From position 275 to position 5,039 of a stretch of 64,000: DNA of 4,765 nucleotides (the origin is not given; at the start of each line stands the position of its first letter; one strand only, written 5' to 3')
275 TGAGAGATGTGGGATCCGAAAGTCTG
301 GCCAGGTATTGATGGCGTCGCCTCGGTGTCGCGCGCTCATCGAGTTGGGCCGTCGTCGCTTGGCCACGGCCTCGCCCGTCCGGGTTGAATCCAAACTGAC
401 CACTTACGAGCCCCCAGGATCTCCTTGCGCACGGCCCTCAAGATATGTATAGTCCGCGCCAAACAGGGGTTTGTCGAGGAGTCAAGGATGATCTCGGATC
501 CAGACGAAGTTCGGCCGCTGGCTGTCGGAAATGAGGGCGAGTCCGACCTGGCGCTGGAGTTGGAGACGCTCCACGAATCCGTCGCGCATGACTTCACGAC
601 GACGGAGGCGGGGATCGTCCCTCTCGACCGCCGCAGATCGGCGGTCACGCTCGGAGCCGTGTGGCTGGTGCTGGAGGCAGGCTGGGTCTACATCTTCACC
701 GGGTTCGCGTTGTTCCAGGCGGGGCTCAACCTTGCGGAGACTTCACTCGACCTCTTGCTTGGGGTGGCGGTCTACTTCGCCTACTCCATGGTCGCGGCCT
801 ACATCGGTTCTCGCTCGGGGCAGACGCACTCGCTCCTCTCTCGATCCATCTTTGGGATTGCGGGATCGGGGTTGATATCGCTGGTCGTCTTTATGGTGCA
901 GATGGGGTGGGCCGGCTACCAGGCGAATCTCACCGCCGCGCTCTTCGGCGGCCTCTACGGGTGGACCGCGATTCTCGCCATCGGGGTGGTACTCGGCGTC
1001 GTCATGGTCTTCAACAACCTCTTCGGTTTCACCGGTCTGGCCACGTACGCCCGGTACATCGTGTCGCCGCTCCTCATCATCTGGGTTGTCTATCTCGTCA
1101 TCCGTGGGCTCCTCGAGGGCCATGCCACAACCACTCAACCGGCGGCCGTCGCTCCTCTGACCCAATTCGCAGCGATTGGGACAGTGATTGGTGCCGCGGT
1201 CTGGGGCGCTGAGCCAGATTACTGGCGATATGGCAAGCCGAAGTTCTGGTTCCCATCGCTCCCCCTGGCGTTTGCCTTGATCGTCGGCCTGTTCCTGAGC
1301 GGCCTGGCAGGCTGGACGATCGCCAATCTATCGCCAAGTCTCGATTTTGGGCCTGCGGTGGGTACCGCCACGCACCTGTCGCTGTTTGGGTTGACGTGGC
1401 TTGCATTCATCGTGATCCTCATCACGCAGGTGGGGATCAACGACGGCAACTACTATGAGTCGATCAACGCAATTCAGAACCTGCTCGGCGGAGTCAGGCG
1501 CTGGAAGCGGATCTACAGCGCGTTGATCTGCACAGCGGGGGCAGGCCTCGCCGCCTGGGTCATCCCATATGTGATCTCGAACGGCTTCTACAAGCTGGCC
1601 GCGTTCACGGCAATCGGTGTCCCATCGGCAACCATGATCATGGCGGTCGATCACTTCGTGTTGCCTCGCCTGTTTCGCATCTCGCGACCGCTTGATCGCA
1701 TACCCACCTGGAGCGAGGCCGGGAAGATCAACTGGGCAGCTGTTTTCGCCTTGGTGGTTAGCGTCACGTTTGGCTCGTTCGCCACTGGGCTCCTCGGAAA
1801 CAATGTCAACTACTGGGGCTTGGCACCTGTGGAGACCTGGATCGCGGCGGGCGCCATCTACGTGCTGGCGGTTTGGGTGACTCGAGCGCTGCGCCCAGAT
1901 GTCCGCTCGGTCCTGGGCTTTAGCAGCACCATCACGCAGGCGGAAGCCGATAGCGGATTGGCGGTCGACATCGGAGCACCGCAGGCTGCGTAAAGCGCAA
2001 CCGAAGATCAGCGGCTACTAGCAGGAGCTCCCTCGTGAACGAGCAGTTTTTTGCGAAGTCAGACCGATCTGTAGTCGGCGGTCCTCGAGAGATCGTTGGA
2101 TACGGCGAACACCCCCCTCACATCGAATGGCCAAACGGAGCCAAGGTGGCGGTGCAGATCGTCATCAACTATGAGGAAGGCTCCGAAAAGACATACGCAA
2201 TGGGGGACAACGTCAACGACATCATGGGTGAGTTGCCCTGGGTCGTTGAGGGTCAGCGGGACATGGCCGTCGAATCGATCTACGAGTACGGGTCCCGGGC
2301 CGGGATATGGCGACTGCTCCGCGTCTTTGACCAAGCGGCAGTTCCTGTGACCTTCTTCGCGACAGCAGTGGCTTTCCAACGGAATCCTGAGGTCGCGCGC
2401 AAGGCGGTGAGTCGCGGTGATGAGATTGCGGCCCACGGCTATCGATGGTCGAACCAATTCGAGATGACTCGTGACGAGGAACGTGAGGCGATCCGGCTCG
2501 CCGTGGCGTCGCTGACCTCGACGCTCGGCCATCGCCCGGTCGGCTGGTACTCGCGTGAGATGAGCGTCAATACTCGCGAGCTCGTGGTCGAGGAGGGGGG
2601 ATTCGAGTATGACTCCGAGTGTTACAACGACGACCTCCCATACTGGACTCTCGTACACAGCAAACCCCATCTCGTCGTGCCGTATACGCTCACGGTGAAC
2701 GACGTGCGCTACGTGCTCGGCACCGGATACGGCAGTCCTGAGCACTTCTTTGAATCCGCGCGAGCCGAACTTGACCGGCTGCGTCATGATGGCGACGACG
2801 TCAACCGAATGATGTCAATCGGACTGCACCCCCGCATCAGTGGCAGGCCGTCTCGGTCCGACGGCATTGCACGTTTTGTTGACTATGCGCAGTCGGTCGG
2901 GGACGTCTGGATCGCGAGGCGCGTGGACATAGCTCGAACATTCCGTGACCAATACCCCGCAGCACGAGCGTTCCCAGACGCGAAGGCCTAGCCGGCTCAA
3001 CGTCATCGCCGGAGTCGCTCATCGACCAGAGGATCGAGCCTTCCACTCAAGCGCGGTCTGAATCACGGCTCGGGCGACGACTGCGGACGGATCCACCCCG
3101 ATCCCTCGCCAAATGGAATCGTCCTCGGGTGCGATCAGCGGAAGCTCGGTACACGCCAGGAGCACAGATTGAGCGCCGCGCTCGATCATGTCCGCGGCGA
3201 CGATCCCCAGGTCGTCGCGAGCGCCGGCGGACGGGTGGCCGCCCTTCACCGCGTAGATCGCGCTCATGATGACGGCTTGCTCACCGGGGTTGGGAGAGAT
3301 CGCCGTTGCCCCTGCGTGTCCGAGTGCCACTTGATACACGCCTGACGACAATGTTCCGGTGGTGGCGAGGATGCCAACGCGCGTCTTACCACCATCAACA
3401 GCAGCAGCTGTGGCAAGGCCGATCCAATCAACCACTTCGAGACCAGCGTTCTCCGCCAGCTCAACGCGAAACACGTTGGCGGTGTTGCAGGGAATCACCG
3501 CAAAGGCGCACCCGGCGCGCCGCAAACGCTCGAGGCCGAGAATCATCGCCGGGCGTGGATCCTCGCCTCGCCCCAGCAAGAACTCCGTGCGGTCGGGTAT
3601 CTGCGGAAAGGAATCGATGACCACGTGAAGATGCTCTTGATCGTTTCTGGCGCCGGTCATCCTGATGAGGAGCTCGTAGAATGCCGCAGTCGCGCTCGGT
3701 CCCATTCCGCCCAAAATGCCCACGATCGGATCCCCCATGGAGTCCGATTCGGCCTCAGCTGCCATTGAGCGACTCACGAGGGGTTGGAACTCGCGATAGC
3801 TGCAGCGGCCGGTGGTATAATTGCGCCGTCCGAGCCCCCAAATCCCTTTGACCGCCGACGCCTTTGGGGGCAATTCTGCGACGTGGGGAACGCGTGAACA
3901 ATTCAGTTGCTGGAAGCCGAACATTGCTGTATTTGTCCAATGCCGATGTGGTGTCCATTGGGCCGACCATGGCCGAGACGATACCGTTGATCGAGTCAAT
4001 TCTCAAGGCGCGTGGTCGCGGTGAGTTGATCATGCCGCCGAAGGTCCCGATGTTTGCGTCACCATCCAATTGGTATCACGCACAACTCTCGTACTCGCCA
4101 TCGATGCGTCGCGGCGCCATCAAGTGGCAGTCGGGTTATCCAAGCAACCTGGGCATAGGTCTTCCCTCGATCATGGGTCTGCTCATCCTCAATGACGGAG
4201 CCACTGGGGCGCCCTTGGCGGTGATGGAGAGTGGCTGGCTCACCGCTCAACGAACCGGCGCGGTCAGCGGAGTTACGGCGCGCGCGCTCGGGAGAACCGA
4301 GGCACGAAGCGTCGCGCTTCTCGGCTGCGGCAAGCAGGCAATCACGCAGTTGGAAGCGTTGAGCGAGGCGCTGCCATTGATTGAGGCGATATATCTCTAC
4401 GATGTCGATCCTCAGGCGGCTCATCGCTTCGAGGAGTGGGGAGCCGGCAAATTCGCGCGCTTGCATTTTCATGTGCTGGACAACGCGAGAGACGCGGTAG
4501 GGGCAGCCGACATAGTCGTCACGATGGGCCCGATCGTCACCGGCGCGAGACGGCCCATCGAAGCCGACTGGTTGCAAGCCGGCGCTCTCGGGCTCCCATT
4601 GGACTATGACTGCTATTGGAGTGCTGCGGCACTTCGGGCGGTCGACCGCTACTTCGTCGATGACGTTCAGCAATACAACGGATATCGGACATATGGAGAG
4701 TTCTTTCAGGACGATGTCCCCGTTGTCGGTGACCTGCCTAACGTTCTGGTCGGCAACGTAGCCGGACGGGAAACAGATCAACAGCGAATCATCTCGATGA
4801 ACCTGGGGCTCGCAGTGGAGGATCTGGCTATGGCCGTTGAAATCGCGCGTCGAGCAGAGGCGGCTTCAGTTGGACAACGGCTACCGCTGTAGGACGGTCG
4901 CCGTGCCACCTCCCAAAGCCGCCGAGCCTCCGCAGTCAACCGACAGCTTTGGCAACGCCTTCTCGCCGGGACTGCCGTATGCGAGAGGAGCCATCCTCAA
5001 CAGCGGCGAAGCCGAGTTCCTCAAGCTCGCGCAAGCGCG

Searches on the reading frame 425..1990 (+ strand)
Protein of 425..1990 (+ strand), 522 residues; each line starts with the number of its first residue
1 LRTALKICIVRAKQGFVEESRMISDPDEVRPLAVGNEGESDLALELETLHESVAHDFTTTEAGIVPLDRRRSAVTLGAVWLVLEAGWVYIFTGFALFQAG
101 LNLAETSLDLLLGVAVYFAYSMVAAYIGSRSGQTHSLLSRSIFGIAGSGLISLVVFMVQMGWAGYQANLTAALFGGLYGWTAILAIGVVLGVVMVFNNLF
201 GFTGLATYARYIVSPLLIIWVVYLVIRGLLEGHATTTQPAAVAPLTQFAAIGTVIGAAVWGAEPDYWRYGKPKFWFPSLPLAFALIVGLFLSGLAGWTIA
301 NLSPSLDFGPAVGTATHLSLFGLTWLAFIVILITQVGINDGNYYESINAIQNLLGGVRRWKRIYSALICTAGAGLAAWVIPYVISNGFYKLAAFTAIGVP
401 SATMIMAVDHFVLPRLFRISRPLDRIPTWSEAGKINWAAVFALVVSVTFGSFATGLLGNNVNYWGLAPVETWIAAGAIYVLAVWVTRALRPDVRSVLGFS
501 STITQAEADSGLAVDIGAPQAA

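Call 12: search_protein_families(library=pfam, proteins=[window:425-1990:+])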
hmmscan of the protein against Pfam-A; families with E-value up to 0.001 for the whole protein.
window:425-1990:+ (522 aa): 1 family
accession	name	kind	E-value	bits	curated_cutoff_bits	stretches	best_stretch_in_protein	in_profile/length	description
PF02133.21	Transp_cyt_pur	-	6e-08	32.4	23.5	1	87-451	25-414/440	Permease for cytosine/purines, uracil, thiamine, allantoin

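Call 28: search_protein_families(library=ncbifam, proteins=[window:425-1990:+], max_evalue=0.00001)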
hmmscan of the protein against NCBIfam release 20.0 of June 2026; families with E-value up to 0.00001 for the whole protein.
window:425-1990:+ (522 aa): 2 families
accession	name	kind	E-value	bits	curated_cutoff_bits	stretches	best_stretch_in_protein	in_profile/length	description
NF008241.0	PRK11017.1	equivalog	1.6e-14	53.5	326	1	63-456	10-383/416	cytosine permease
TIGR00800.1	ncs1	subfamily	6.9e-12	44.8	353.1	1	69-449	12-429/447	NCS1 family nucleobase:cation symporter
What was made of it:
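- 485..1993 (+): NCS1-family permease (divergent), the likely importer. Pfam Transp_cyt_pur and weak NCBIfam NCS1/cytosine permease hits (calls 12, 28).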

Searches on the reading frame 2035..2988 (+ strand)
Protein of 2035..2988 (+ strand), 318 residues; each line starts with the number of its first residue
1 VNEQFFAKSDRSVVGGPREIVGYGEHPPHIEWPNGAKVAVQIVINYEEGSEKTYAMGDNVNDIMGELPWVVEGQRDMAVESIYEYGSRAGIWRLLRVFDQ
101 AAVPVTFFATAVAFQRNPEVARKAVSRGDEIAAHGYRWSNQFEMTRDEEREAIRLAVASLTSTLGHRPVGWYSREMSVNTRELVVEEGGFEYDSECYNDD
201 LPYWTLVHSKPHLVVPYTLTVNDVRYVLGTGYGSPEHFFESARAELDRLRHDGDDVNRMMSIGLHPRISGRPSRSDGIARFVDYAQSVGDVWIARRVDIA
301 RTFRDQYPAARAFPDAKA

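Call 12: search_protein_families(library=pfam, proteins=[window:2035-2988:+])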
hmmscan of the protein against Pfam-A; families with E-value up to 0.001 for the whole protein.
window:2035-2988:+ (318 aa): 1 family
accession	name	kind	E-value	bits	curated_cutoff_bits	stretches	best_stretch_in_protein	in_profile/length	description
PF01522.26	Polysacc_deac_1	-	1.1e-12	48.5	23.1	1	81-172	11-102/124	Polysaccharide deacetylase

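Call 28: search_protein_families(library=ncbifam, proteins=[window:2035-2988:+], max_evalue=0.00001)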
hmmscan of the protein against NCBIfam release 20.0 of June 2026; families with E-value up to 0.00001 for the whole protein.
window:2035-2988:+ (318 aa): 3 families
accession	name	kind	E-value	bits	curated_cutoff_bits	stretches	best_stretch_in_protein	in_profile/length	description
TIGR03212.1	uraD_N-term-dom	equivalog_domain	1.5e-106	355.8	424.6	1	17-308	2-296/297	allantoinase PuuE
TIGR03006.1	pepcterm_polyde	equivalog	6.8e-12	45.1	276.2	1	91-197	36-146/272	XrtA system polysaccharide deacetylase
TIGR02764.1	spore_ybaN_pdaB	equivalog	5.9e-07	29.4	237.4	1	93-167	23-97/191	polysaccharide deacetylase family sporulation protein PdaB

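Call 61: search_solved_structures(query=window:2035-2988:+, max_evalue=0.00001)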
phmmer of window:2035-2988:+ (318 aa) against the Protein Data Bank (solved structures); distinct sequences matched with E-value up to 0.00001: 5.
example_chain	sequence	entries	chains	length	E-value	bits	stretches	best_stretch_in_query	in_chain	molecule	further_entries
1z7a_A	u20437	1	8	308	7.2e-92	311.1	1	17-309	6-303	conserved hypothetical protein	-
3cl6_A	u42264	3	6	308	2.3e-89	302.9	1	15-310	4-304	Puue allantoinase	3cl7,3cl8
3s6o_A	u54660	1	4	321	2e-85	289.9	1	17-309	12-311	Polysaccharide deacetylase family protein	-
3rxz_A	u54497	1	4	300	1.7e-24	89.7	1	77-309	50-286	Polysaccharide deacetylase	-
3qbu_A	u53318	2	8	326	1.3e-13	54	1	85-222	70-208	Putative uncharacterized protein | peptidoglycan deacetylase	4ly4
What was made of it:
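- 2035..2991 (+): PuuE-type (polysaccharide-deacetylase fold) allantoinase-like cyclic amidohydrolase. PDB 3CL6 PuuE at E 2e-89 (calls 28, 61).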

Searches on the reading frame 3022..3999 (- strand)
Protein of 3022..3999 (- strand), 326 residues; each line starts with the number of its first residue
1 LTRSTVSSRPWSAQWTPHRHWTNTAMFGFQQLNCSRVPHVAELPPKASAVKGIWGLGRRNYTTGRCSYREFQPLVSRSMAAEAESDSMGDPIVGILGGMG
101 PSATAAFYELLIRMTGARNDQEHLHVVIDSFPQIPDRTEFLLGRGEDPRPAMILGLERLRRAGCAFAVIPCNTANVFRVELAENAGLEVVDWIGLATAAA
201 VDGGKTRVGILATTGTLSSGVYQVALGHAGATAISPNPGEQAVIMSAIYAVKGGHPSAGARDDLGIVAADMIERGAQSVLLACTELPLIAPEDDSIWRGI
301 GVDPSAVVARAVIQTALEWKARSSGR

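Call 12: search_protein_families(library=pfam, proteins=[window:3022-3999:-])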
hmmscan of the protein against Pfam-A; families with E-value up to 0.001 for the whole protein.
window:3022-3999:- (326 aa): 1 family
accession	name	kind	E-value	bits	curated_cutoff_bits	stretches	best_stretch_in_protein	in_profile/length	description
PF01177.27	Asp_Glu_race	-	9.3e-35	120.8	31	1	96-296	1-195/211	Asp/Glu/Hydantoin racemase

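Call 28: search_protein_families(library=ncbifam, proteins=[window:3022-3999:-], max_evalue=0.00001)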
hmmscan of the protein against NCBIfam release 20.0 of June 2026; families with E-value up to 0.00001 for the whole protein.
window:3022-3999:- (326 aa): 3 families
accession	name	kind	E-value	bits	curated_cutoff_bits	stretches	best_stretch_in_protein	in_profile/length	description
NF052483.1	racemase_CuyB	equivalog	1.2e-62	211.9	190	1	93-315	1-224/225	cysteate racemase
TIGR00035.1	asp_race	subfamily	6e-46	156.9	93.1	1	92-320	4-231/236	amino acid racemase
NF007569.0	PRK10200.1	equivalog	3.1e-09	36.9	417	1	93-297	4-211/230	aspartate/glutamate racemase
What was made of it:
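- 3019..3765 (-): Asp/Glu-type amino-acid racemase, not a hydantoin racemase by best model. NCBIfam asp_race subfamily, and the CuyB cysteate racemase model above its cut-off at 212 bits versus 190 (calls 12, 28).
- On Classical hydantoin-utilisation (hyu) operon: The racemase at 3019-3765 is in the Asp_Glu_race superfamily, but its best models are amino-acid/cysteate racemase (call 28).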

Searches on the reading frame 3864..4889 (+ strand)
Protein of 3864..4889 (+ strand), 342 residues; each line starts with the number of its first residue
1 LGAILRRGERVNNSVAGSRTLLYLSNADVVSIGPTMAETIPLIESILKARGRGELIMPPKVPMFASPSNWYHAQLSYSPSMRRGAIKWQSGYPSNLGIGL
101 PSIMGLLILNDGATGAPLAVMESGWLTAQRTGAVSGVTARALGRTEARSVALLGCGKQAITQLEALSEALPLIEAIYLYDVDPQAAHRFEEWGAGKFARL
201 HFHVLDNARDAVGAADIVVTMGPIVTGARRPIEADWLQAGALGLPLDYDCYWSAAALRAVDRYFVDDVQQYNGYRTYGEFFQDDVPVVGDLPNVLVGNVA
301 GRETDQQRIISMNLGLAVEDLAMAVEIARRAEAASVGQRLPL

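Call 12: search_protein_families(library=pfam, proteins=[window:3864-4889:+])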
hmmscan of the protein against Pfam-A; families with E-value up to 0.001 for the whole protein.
window:3864-4889:+ (342 aa): 1 family
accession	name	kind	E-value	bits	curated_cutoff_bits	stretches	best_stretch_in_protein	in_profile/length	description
PF02423.21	OCD_Mu_crystall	-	2.8e-47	161.7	24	1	32-332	13-311/314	Ornithine cyclodeaminase/mu-crystallin family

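Call 28: search_protein_families(library=ncbifam, proteins=[window:3864-4889:+], max_evalue=0.00001)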
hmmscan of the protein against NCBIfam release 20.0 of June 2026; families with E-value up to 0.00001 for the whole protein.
window:3864-4889:+ (342 aa): 13 families
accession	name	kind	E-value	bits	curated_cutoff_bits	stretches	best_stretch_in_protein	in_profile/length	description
TIGR02371.1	ala_DH_arch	equivalog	3.4e-39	134.9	409.15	1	22-340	3-322/325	alanine dehydrogenase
TIGR03944.1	dehyd_SbnB_fam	equivalog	1.4e-38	132.7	326.9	1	22-341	2-325/327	2,3-diaminopropionate biosynthesis protein SbnB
NF006379.0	PRK08618.1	equivalog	7.5e-36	124.1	417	1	35-241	14-216/326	ornithine cyclodeaminase family protein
NF004848.0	PRK06199.1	subfamily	7.9e-34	117.3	362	1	83-341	91-371/379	tyramine oxidase subunit B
NF006141.0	PRK08291.1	equivalog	1.7e-32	112.7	408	1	24-339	7-327/330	cyclodeaminase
TIGR02992.1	ectoine_eutC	equivalog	1.9e-31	109.4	471.65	1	24-338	4-323/326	ectoine utilization protein EutC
NF005762.1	PRK07589.1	equivalog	1.2e-26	93.5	350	1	85-340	66-318/334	ornithine cyclodeaminase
NF004793.0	PRK06141.1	equivalog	2.4e-25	89.2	322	1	84-241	62-213/314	bifunctional Delta(1)-pyrroline-2-carboxylate/Delta(1)-piperideine-2-carboxylate reductase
NF005603.0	PRK07340.1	equivalog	7.8e-18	64.8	266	1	90-241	70-213/307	delta(1)-pyrroline-2-carboxylate reductase family protein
NF005296.0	PRK06823.1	equivalog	1.9e-16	59.9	438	1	72-330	52-312/315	ornithine cyclodeaminase family protein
NF045512.1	PyrPipCarbRedLhpI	equivalog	1.4e-15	57.3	400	1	92-232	68-199/298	bifunctional Delta(1)-pyrroline-2-carboxylate/Delta(1)-piperideine-2-carboxylate reductase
NF045643.1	ImmsucRedBhcD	equivalog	1.5e-14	54.1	500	1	92-339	72-318/321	iminosuccinate reductase BhcD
NF005011.0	PRK06407.1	subfamily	9.9e-08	31.5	337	1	107-221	79-190/302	ornithine cyclodeaminase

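Call 63: search_solved_structures(query=window:3864-4889:+, max_evalue=1e-10)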
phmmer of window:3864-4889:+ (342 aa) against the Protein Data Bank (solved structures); distinct sequences matched with E-value up to 1e-10: 9.
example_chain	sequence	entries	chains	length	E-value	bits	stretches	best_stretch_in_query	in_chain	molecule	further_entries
4m54_A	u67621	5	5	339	4.8e-31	111.5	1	18-340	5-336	Putative ornithine cyclodeaminase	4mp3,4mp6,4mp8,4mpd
6t3e_A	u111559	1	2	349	5e-30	108.1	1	22-332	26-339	DELTA1-pyrroline-2-carboxylate reductase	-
1vll_A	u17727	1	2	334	9.3e-30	107.2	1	23-340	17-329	alanine dehydrogenase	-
1omo_A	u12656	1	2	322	1.1e-29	107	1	24-340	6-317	alanine dehydrogenase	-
7cxs_B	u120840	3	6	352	6.3e-22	81.5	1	18-341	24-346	CmnK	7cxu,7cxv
1u7h_A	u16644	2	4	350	8.6e-20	74.5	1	81-341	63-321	ornithine cyclodeaminase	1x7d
5yu0_A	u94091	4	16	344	2.6e-18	69.6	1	93-232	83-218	Lysine cyclodeaminase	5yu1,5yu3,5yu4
5gzi_B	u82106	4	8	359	3e-18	69.4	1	93-232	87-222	Lysine cyclodeaminase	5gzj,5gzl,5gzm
7rbp_A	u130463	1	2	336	1.7e-12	50.5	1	74-324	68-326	Ornithine cyclodeaminase/mu-crystallin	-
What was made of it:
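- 3894..4892 (+): OCD/mu-crystallin family dehydrogenase (OCD1), SbnB/archaeal AlaDH-like. Best PDB hit is 4M54, the chain I know as SbnB, at E 5e-31 (calls 12, 28, 63).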
